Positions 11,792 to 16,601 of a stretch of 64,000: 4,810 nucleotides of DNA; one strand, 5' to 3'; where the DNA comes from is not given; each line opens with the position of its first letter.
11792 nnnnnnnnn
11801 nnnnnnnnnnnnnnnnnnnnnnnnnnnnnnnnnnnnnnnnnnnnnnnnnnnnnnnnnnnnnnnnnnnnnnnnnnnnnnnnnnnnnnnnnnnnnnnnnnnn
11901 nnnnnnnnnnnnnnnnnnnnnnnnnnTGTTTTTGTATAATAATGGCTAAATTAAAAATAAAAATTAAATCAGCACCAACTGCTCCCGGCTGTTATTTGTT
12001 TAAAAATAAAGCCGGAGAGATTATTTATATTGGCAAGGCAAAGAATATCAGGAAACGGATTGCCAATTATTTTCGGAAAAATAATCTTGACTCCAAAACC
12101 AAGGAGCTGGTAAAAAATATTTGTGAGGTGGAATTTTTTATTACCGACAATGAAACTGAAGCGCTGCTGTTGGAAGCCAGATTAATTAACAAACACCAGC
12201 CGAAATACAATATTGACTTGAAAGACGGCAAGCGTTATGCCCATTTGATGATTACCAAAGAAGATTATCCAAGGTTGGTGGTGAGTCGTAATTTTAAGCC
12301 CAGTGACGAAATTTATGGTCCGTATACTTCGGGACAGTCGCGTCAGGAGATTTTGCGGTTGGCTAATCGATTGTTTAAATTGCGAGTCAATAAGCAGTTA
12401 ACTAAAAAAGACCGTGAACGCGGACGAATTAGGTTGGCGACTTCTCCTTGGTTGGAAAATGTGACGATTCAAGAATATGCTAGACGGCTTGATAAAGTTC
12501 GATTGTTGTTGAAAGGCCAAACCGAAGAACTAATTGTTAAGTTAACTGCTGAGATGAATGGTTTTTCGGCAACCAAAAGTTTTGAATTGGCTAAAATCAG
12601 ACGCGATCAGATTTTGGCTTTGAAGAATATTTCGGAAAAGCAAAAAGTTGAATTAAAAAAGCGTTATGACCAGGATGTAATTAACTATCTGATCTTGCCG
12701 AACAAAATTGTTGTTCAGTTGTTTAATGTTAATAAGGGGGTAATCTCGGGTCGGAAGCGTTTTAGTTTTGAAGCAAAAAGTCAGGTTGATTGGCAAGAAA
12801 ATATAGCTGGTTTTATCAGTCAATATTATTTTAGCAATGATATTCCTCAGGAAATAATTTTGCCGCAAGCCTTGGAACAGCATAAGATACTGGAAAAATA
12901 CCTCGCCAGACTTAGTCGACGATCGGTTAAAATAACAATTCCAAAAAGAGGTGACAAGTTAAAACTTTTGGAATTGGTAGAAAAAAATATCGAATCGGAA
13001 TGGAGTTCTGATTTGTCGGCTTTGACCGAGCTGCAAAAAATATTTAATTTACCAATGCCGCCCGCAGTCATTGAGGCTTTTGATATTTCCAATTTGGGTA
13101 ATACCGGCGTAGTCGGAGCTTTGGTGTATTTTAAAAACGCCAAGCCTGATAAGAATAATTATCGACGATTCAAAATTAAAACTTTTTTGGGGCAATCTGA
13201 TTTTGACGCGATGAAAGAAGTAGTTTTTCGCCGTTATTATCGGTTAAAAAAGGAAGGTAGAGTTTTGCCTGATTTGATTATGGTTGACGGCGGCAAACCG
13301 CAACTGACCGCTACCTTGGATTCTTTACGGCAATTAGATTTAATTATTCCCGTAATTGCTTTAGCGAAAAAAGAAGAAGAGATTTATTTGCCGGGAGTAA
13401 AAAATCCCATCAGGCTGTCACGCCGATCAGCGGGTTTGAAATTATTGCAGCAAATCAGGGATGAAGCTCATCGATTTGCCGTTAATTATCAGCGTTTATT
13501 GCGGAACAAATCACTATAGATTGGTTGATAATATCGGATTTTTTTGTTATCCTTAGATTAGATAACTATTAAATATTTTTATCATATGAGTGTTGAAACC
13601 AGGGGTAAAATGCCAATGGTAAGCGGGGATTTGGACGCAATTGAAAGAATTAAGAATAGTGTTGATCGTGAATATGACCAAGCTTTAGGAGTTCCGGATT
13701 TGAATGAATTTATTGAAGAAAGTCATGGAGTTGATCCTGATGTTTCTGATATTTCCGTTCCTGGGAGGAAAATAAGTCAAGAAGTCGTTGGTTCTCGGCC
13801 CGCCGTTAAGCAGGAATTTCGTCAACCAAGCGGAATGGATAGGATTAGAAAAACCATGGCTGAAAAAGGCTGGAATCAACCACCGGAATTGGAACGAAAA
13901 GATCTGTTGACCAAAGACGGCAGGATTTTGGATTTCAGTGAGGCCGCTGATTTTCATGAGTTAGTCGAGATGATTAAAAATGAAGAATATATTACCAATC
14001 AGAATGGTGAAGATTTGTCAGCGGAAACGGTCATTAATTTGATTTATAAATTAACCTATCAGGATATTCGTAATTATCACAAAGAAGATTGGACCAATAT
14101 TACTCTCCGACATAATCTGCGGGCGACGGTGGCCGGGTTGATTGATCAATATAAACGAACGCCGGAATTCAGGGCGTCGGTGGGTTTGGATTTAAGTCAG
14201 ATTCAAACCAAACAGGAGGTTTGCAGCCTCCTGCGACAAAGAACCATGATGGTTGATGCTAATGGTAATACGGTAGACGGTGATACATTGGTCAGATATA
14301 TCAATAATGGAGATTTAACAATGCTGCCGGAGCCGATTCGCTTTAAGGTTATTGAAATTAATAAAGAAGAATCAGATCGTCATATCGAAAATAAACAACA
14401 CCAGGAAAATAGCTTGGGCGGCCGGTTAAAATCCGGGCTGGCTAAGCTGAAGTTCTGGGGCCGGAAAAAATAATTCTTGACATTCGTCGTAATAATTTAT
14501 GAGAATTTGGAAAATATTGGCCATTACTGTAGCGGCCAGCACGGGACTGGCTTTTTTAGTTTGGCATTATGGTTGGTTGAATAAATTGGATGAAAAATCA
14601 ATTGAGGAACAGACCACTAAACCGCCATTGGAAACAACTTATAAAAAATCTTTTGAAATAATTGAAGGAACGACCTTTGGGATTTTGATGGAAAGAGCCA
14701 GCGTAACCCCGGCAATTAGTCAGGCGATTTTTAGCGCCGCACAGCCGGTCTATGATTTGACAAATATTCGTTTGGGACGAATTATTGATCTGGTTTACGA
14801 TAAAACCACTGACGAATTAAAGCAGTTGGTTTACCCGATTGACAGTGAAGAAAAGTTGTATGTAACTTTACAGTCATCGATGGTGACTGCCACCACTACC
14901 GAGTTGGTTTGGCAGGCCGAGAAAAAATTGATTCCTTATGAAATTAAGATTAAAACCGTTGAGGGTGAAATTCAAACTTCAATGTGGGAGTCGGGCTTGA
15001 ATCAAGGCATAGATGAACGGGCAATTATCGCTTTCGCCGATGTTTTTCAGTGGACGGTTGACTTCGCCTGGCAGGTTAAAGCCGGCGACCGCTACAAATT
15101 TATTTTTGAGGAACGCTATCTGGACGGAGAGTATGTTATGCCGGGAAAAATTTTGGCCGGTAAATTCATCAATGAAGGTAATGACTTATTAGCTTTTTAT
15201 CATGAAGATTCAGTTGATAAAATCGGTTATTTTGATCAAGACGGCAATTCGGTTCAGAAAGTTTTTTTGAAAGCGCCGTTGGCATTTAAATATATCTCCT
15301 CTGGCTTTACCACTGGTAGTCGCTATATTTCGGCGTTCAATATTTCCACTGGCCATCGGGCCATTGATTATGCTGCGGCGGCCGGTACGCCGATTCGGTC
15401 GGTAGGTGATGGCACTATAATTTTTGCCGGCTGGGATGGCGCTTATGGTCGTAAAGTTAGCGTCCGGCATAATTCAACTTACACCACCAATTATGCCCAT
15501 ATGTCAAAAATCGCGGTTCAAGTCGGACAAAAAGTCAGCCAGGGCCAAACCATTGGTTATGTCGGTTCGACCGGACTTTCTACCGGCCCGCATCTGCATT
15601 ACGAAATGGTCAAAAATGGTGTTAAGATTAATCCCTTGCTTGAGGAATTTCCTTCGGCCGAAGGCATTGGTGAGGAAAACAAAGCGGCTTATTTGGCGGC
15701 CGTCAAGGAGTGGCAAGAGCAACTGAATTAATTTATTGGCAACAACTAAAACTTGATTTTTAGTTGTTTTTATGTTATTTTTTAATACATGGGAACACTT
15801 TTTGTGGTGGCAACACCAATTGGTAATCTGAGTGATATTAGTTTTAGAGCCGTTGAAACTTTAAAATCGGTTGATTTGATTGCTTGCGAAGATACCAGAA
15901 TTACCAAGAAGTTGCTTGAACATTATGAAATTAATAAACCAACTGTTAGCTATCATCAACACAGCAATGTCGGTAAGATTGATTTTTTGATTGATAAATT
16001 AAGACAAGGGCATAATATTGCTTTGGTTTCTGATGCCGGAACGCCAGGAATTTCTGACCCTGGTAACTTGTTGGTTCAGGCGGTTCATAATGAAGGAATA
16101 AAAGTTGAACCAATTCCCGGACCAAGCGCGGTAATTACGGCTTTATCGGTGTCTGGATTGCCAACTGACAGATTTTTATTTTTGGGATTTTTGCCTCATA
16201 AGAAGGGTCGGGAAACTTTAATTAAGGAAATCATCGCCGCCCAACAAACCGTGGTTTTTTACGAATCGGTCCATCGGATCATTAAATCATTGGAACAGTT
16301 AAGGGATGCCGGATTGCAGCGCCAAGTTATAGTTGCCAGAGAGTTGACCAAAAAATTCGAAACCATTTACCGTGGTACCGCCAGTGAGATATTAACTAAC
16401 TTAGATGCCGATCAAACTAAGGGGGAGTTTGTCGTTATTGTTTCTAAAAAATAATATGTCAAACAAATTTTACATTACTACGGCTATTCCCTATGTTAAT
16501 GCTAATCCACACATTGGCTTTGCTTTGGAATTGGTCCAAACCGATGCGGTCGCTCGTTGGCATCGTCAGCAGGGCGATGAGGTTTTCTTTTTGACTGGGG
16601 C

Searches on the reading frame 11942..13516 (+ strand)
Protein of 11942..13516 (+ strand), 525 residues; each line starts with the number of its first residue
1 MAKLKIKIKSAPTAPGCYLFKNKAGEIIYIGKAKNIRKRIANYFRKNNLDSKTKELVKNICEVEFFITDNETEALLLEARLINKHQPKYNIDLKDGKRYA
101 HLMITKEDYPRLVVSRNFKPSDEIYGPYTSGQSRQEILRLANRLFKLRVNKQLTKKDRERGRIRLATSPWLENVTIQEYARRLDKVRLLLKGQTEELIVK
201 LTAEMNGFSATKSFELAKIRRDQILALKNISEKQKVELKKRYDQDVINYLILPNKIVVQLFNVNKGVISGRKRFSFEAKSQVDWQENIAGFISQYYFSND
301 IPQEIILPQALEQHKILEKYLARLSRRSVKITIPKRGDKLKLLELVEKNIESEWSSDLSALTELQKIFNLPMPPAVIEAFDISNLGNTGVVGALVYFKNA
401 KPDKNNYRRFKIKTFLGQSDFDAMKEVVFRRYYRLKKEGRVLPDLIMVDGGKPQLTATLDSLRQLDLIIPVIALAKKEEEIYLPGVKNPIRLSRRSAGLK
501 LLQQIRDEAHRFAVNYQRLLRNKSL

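Call 56: search_protein_families(library=pfam, proteins=[window:11942-13516:+], max_evalue=0.00001)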
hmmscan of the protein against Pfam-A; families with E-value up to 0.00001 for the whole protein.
window:11942-13516:+ (525 aa): 3 families
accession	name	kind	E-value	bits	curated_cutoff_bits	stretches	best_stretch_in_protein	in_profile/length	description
PF08459.17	UvrC_RNaseH_dom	-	3.8e-51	173.5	22.3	1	365-514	1-159/159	UvrC RNAse H endonuclease domain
PF22920.2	UvrC_RNaseH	-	2e-26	92.6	24.3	1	243-354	1-113/116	UvrC Ribonuclease H-like domain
PF01541.30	GIY-YIG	-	4.8e-13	49.7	22.6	1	15-90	2-78/78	GIY-YIG catalytic domain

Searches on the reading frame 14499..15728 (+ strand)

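Call 56: search_protein_families(library=pfam, proteins=[window:14499-15728:+], max_evalue=0.00001)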
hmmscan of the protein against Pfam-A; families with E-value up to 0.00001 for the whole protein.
window:14499-15728:+ (410 aa): 2 families
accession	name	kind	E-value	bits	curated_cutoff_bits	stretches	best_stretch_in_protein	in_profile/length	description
PF01551.29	Peptidase_M23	-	1.3e-34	118.6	28.7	1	285-379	2-96/96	Peptidase family M23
PF19425.4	Csd3_N2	-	1.9e-10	41.2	27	1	151-270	6-120/122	Csd3 second domain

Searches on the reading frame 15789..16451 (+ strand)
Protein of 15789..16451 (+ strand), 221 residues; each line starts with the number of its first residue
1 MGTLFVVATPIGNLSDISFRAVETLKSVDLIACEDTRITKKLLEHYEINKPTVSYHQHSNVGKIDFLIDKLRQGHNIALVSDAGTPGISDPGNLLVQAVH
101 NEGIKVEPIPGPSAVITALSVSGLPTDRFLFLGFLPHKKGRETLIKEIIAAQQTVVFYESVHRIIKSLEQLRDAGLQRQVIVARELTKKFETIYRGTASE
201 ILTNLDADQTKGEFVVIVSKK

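Call 56: search_protein_families(library=pfam, proteins=[window:15789-16451:+], max_evalue=0.00001)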
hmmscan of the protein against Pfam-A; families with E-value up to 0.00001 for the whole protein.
window:15789-16451:+ (221 aa): 1 family
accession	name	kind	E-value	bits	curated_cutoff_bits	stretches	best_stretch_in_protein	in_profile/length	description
PF00590.25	TP_methylase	-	7e-37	127.9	27.8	1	3-201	1-211/212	Tetrapyrrole (Corrin/Porphyrin) Methylases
